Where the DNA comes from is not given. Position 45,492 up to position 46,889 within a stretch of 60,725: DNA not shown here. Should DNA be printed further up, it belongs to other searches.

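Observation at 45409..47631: Two-gene nuclease-like cassette (membrane-anchored Mrr endonuclease plus Rx4H orphan) bracketed by 122-bp inverted repeats between abcF and obg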

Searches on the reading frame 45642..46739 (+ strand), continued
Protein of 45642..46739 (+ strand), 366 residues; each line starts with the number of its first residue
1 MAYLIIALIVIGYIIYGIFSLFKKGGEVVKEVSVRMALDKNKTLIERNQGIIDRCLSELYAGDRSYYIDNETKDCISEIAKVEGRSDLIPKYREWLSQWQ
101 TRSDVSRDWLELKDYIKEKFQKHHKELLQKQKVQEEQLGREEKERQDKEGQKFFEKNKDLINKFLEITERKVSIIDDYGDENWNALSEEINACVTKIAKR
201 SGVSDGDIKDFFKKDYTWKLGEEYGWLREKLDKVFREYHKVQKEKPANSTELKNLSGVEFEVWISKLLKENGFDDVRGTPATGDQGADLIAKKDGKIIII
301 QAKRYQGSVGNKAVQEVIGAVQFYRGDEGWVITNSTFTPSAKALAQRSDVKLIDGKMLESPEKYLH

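Call 89: predict_structure(alignment_id=A3)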
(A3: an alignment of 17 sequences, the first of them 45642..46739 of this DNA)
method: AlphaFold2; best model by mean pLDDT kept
length: 366 residues; sequences in the alignment: 17
mean_pLDDT: 86.9   pTM: 0.64
mean pLDDT of the five models: 86.9, 86.4, 84.8, 83.7, 82.2
residues with pLDDT >= 90: 204; 70-90: 132; 50-70: 30; < 50: 0
segments of 3 or more residues with pLDDT < 50: none
pLDDT, mean of each block of 10 residues (from residue 1): 76 75 58 66 89 92 81 94 89 91 92 95 92 91 90 95 94 87 93 94 87 70 90 95 82 82 91 89 78 93 87 92 92 93 93 88 77
secondary structure, 60 per line:
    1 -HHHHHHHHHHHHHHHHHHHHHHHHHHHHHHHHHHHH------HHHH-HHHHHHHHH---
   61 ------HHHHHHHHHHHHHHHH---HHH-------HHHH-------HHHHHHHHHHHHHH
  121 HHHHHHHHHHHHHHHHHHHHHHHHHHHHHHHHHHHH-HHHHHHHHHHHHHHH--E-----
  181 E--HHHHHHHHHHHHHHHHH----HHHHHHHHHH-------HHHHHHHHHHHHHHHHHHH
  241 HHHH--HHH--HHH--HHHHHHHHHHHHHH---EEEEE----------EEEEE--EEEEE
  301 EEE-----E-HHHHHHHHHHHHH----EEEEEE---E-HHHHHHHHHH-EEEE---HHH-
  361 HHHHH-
elements in order: H2-37 H44-47 H49-57 H67-82 H96-99 H107-156 H158-172 H184-200 H205-214 H222-244 H257-270 E274-278 E289-293 E296-303 H311-323 E328-333 H339-348 E350-353 H361-365
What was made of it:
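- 45642..46742 (+): ORF1, 366 aa. It has an N-terminal TM helix, a long charged helix, a conserved middle domain (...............) and a C-terminal Mrr/MspJI-type PD-(D/E)xK nuclease domain (D288, Q301, K303). AF2 pLDDT 86.9 (call 89).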

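Call 91: fold_search(model_id=the predicted structure, library=pdb)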
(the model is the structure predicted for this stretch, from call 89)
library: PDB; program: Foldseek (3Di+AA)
matches with E <= 10: 520; with E <= 0.001: 3
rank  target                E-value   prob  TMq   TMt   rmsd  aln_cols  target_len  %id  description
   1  4f0p_B                3.0e-04  1.00  0.23  0.19   7.5       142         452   22  MspJI Restriction Endonuclease - P31 Form (released 2012-08-08)
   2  4f0q_D                3.7e-04  1.00  0.23  0.19   4.8       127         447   24  MspJI Restriction Endonuclease - P21 Form (released 2012-08-08)
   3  1y88                  8.1e-04  1.00  0.23  0.44   2.4       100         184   24  Crystal Structure of Protein of Unknown Function AF1548 (released 2004-12-21)
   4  4f0p_A                1.4e-03  1.00  0.23  0.19   7.8       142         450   21  MspJI Restriction Endonuclease - P31 Form (released 2012-08-08)
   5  4f0p_C                4.8e-03  1.00  0.21  0.17   5.3       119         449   23  MspJI Restriction Endonuclease - P31 Form (released 2012-08-08)
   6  1xmx                  6.2e-03  0.99  0.24  0.24  12.5       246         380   11  Crystal structure of protein VC1899 from Vibrio cholerae (released 2004-11-16)
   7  8z4i_B                6.9e-03  1.00  0.26  0.25   3.5       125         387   16  crystal structure of Cdn1 in complex with cA3 (released 2026-02-04)
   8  8z4i_A                8.5e-03  1.00  0.26  0.25   2.8       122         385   13  crystal structure of Cdn1 in complex with cA3 (released 2026-02-04)
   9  2gb7_C                1.6e-02  0.97  0.20  0.25  11.2       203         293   15  Metal-depleted Ecl18kI in complex with uncleaved, modified DNA (released 2006-06-20)
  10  2fqz_B                1.7e-02  0.97  0.20  0.25  11.2       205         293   15  Metal-depleted Ecl18kI in complex with uncleaved DNA (released 2006-06-20)
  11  9u49_A                2.4e-02  1.00  0.24  0.22   3.6       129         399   12  crystal structure of Cdn1 in complex with cA4 (released 2026-02-04)
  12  1gef_D                2.7e-02  1.00  0.17  0.51   3.1        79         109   25  Crystal structure of the archaeal holliday junction resolvase HJC (released 2001-03-21)
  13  2fqz_A                2.7e-02  0.87  0.21  0.26  14.1       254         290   14  Metal-depleted Ecl18kI in complex with uncleaved DNA (released 2006-06-20)
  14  2wj0_A                2.8e-02  1.00  0.19  0.50   2.6        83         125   17  Crystal structures of Holliday junction resolvases from Archaeoglobus fulgidus bound to DNA substrate (released 2009-05-26)
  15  1gef_A                2.8e-02  1.00  0.17  0.46   2.7        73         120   26  Crystal structure of the archaeal holliday junction resolvase HJC (released 2001-03-21)
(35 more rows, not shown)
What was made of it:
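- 45642..46742 (+): Foldseek matches to MspJI 4f0p (3e-4) and AF1548 1y88 (8e-4) (call 91).
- On Mrr-type (type IV) restriction endonuclease: The AF2 model matches MspJI 4f0p_B (E 3e-4, prob 1.00) and AF1548 1y88 (rmsd 2.4 over 100 columns) (calls 89, 91).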

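Call 97: find_related_loci(query=A3, collection=viral_contigs, flank=4000)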
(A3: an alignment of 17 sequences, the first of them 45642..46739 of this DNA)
Query A3 (366 aa) in viral_contigs; peptide patterns used: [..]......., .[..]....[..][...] (x = any residue, [..] = any of these).
136 stretches matched a pattern; 48 encode a relative of the query (tblastn E <= 1e-3); 48 distinct loci.
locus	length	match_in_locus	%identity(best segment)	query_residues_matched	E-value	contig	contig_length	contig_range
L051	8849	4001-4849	41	68-355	5e-59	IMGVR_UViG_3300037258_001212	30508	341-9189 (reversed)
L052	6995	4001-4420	42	220-358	6e-28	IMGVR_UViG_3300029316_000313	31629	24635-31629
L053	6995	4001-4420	42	220-358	6e-28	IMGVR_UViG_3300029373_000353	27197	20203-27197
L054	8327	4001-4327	52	255-366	7e-27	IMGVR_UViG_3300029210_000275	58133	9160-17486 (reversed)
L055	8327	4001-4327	52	255-366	4e-27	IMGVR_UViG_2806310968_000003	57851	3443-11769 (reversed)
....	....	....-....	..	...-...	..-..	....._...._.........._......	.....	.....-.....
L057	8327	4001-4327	52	255-366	7e-27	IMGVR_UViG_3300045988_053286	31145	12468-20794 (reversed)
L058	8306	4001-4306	50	252-354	3e-25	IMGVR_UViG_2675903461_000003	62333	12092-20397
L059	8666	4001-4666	33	125-365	5e-25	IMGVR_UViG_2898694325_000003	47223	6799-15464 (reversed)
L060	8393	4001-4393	41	231-365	3e-24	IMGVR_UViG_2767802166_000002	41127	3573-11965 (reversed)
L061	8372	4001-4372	43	235-354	1e-21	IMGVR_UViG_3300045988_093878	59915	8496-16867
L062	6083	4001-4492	36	221-354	2e-21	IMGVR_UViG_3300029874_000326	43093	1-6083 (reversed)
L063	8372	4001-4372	42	235-354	4e-21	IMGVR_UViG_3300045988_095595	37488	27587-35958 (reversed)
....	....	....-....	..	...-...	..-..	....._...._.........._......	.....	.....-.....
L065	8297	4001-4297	46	256-354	4e-21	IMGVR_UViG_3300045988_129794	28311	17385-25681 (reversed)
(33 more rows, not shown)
